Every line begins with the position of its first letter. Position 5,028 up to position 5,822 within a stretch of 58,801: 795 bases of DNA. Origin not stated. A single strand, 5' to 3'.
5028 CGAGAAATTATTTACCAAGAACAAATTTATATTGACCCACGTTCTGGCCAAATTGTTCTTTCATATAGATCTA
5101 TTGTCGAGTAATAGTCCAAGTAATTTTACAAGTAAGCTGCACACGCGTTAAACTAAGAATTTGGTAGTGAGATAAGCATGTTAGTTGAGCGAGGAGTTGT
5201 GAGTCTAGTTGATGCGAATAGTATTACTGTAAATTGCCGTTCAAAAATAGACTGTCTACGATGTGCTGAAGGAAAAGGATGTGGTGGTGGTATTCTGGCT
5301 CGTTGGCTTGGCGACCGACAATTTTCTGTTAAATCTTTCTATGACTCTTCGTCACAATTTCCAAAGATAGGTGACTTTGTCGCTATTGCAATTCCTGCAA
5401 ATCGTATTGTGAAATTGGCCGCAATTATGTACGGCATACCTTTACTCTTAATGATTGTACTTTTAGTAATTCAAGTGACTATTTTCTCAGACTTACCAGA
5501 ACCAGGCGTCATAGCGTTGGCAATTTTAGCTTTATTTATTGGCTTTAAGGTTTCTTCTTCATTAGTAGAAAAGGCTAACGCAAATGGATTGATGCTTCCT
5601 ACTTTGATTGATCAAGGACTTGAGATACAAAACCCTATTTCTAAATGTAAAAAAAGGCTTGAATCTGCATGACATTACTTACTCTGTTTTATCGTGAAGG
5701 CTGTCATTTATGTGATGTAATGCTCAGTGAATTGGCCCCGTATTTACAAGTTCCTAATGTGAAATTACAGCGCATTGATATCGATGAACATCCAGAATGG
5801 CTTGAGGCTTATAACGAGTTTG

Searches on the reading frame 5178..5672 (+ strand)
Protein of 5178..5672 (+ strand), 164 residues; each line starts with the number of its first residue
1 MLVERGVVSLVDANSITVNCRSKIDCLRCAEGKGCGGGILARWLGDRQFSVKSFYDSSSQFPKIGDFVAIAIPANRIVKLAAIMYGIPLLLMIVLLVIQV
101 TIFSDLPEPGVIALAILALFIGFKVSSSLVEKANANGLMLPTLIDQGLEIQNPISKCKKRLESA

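Call 63: search_protein_families(library=pfam, proteins=[window:5178-5672:+], max_evalue=0.00001)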
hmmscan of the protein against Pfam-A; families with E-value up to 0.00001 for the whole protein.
window:5178-5672:+ (164 aa): 1 family
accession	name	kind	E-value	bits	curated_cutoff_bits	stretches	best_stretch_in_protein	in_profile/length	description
PF04246.17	RseC_MucC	-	1.4e-15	57.8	24.4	1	11-142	4-127/130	Positive regulator of sigma(E), RseC/MucC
